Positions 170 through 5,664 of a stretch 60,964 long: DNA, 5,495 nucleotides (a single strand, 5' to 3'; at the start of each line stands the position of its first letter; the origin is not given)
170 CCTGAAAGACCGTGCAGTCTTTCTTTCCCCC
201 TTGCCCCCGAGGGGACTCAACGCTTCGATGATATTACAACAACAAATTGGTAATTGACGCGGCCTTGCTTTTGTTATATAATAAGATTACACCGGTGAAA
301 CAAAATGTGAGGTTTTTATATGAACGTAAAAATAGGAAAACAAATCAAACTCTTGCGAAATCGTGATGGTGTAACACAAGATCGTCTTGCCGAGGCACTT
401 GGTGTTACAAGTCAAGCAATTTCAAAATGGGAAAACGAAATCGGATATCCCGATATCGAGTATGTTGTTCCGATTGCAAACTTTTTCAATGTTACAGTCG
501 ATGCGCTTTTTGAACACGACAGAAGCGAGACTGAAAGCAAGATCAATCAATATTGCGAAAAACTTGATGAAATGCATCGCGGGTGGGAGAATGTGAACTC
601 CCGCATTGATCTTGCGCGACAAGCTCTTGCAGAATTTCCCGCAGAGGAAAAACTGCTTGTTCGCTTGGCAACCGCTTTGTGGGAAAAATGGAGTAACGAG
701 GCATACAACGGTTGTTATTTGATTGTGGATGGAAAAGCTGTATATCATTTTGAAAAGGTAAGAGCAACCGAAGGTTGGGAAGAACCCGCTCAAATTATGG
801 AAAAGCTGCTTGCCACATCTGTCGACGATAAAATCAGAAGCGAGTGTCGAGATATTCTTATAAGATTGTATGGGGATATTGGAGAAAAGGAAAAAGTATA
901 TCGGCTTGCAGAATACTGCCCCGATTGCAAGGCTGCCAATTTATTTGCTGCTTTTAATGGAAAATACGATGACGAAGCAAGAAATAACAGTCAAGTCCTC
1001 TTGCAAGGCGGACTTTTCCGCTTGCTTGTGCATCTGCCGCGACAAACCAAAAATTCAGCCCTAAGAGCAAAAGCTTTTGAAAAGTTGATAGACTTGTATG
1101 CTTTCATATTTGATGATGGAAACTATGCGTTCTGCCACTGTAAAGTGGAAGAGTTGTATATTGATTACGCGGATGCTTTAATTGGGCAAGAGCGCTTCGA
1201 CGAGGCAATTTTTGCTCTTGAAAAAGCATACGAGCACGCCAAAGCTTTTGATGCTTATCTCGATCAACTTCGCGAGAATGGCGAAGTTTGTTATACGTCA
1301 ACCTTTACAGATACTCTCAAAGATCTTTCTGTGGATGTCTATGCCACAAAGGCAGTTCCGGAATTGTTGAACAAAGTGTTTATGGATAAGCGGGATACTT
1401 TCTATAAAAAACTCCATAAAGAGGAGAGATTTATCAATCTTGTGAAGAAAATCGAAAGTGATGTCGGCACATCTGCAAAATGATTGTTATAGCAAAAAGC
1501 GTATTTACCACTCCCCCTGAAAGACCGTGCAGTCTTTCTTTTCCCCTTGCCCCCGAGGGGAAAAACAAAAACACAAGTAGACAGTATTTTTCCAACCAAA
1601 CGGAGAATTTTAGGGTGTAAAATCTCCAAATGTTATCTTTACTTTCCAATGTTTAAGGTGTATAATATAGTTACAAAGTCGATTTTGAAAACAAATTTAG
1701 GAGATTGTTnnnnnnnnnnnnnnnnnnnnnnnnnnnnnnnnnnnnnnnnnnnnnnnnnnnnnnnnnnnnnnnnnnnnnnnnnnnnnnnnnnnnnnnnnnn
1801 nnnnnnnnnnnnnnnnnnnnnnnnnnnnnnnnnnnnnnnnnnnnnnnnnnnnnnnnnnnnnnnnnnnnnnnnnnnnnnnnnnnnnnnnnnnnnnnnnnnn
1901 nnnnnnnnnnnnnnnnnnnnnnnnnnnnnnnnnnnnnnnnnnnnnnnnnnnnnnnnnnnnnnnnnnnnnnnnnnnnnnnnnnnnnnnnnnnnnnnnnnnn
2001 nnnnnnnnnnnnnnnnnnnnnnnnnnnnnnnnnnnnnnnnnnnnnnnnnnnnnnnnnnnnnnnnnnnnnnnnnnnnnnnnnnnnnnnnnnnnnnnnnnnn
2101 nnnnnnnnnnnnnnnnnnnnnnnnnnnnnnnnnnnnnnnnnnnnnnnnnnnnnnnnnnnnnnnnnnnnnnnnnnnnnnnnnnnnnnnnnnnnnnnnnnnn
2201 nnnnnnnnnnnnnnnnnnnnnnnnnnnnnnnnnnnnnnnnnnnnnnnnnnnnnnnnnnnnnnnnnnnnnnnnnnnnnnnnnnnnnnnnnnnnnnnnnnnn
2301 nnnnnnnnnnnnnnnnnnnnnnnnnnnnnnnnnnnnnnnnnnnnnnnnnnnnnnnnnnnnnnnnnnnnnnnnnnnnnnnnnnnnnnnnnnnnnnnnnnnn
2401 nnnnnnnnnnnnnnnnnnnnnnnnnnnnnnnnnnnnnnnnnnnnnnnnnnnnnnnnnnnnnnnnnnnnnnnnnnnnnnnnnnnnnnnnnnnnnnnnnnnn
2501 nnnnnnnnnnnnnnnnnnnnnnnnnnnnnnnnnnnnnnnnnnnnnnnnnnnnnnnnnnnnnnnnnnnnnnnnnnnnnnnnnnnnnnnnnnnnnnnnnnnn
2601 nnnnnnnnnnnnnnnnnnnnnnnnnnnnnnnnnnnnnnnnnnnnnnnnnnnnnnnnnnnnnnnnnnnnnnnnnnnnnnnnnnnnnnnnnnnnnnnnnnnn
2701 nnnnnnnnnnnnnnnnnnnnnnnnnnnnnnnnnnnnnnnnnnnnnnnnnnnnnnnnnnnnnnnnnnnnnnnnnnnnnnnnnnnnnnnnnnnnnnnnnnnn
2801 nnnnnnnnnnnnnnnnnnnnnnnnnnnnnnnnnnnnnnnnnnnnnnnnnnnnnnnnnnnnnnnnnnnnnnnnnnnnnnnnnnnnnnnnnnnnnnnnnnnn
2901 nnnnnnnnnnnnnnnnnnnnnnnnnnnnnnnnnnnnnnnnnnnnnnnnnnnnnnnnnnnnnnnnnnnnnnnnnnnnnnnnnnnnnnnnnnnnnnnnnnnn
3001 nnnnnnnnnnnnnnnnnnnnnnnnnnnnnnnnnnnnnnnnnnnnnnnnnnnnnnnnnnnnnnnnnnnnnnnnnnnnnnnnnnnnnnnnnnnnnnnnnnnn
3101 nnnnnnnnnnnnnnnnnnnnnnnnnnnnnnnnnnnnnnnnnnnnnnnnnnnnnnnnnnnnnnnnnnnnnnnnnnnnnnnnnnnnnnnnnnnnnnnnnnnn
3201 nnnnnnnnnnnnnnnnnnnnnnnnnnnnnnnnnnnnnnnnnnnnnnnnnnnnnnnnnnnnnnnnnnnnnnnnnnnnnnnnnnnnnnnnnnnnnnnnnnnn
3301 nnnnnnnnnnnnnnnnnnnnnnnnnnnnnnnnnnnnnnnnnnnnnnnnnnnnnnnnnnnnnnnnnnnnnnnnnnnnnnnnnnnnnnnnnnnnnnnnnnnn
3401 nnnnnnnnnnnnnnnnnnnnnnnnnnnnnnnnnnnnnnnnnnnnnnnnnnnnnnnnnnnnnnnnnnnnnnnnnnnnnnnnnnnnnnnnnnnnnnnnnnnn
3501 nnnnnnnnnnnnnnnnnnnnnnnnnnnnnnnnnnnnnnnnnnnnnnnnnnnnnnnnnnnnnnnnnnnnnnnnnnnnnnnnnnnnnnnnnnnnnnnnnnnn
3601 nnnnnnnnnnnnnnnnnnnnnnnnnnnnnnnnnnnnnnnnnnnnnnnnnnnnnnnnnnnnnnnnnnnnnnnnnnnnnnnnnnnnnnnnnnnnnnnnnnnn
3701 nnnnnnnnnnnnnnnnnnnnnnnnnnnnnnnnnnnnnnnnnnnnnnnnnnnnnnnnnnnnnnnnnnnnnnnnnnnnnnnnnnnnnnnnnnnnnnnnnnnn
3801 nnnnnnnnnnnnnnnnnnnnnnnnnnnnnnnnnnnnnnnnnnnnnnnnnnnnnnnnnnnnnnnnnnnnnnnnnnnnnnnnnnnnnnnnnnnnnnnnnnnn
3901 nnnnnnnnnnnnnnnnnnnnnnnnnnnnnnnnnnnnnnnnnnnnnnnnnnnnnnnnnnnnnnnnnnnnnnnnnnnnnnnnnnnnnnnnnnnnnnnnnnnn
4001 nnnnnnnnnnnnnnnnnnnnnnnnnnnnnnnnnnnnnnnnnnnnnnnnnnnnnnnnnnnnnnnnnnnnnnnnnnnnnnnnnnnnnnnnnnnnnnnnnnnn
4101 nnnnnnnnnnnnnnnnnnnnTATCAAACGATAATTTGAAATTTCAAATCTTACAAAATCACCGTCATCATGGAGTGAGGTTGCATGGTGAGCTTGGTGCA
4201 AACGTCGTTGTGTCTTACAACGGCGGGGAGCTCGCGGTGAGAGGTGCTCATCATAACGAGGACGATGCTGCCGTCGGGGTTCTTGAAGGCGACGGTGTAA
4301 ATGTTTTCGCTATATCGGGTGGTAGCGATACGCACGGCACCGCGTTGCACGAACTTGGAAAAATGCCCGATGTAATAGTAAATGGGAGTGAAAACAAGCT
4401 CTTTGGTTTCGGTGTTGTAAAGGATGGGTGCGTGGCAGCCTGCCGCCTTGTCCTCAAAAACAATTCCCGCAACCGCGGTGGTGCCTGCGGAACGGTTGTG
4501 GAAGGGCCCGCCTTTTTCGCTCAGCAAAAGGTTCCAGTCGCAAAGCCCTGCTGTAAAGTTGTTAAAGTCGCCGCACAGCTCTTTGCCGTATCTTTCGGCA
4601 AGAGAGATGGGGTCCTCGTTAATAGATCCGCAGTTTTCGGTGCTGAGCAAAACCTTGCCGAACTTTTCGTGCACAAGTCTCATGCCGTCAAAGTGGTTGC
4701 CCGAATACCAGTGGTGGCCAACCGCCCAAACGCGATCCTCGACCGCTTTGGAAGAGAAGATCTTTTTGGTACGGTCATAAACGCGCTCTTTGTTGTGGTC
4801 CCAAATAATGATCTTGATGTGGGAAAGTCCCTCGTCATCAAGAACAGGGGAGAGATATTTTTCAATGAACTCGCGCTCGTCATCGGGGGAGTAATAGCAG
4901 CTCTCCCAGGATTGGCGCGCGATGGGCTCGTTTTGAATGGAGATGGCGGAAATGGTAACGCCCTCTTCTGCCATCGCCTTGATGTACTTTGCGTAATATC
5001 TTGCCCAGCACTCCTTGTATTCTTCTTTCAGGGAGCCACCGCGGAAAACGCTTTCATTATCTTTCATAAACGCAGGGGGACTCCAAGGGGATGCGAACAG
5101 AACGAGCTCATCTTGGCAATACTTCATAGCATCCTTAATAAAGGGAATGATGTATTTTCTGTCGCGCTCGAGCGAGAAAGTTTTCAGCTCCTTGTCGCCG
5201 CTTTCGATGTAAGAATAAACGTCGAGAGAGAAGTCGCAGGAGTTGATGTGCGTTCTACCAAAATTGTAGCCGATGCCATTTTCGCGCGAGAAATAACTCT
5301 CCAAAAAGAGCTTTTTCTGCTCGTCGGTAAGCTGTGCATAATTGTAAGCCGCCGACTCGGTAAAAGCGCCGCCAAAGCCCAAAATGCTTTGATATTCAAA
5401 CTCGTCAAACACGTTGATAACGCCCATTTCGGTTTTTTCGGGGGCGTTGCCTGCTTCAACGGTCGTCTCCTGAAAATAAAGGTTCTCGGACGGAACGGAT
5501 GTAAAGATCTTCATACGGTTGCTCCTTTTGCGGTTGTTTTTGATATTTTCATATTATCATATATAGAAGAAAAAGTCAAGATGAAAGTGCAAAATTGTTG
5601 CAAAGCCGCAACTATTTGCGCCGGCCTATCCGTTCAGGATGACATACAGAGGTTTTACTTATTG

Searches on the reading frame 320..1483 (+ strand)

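Call 16: search_protein_families(library=pfam, proteins=[window:320-1483:+], max_evalue=0.001)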
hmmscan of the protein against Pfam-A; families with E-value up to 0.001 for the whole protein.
window:320-1483:+ (387 aa): 5 families
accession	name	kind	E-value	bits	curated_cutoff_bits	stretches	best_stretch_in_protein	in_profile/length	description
PF01381.28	HTH_3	-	2.5e-12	47.1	23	1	9-62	1-54/55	Helix-turn-helix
PF12844.13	HTH_19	-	8.6e-08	32.4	30.2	1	6-64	1-59/64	Helix-turn-helix domain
PF13560.12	HTH_31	-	3.8e-07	30.8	27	1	6-61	3-59/64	Helix-turn-helix domain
PF15943.11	YdaS_toxin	-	0.0003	21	30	1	20-58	11-49/65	Bacterial toxin YdaS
PF14549.12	P22_Cro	-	0.0007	19.8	30.2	0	20-41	12-33/60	DNA-binding transcriptional regulator Cro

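Call 86: search_protein_families(library=padloc, proteins=[window:320-1483:+], max_evalue=0.001)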
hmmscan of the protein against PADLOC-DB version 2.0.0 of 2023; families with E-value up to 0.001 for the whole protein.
window:320-1483:+ (387 aa): 12 families
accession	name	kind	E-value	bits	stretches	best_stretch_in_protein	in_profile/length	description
PDLC03945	RmrA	-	5.5e-10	36.9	1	5-75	3-73/394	-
PDLC02926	HTH_VI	-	1.1e-09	36.4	1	4-76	1-73/92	-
PDLC03954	RmrA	-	1.7e-09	35.1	1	6-82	12-88/380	-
PDLC03949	RmrA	-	8.8e-08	29.4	1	7-74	5-72/363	-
PDLC03951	RmrA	-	1.3e-07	29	1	7-77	11-80/400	-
PDLC04775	PDC-M69A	-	1.4e-07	30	1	4-85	7-88/113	-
PDLC04142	capH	-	2.7e-07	29.6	1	3-91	5-82/103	capH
PDLC03944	RmrA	-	2.5e-06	24.8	1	6-73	8-75/384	-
PDLC03947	RmrA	-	4.8e-06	23.6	1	4-76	11-83/383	-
PDLC03946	RmrA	-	0.00013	18.9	1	7-75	5-73/357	-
PDLC03952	RmrA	-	0.00018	18.5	1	8-72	26-90/395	-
PDLC03943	RmrA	-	0.00028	18.1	1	6-70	4-68/370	-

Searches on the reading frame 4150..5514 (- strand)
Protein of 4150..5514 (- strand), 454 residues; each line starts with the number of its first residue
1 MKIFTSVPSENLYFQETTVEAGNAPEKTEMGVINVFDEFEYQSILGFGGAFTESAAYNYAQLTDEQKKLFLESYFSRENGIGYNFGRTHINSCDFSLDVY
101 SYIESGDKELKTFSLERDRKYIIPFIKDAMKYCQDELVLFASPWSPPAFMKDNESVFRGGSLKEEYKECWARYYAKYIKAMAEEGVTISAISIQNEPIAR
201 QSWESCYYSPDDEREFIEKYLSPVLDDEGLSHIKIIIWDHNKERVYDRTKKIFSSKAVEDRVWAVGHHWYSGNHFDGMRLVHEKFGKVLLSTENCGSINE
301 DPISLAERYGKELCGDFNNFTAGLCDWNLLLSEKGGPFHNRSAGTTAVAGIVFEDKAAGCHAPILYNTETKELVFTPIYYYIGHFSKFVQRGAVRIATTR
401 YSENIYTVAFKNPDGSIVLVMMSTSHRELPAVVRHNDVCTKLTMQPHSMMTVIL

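Call 67: search_protein_families(library=pfam, proteins=[window:4150-5514:-], max_evalue=0.001)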
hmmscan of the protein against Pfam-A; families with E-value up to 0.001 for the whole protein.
window:4150-5514:- (454 aa): 3 families
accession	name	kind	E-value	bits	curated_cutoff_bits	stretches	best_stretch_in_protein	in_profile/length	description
PF02055.22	Glyco_hydro_30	-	2.1e-53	182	23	1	44-389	1-348/348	Glycosyl hydrolase family 30 TIM-barrel domain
PF17189.10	Glyco_hydro_30C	-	5e-15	55.8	22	1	392-452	1-65/65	Glycosyl hydrolase family 30 beta sandwich domain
PF02057.21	Glyco_hydro_59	-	3.2e-10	40.3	27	1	121-301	75-227/294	Glycosyl hydrolase family 59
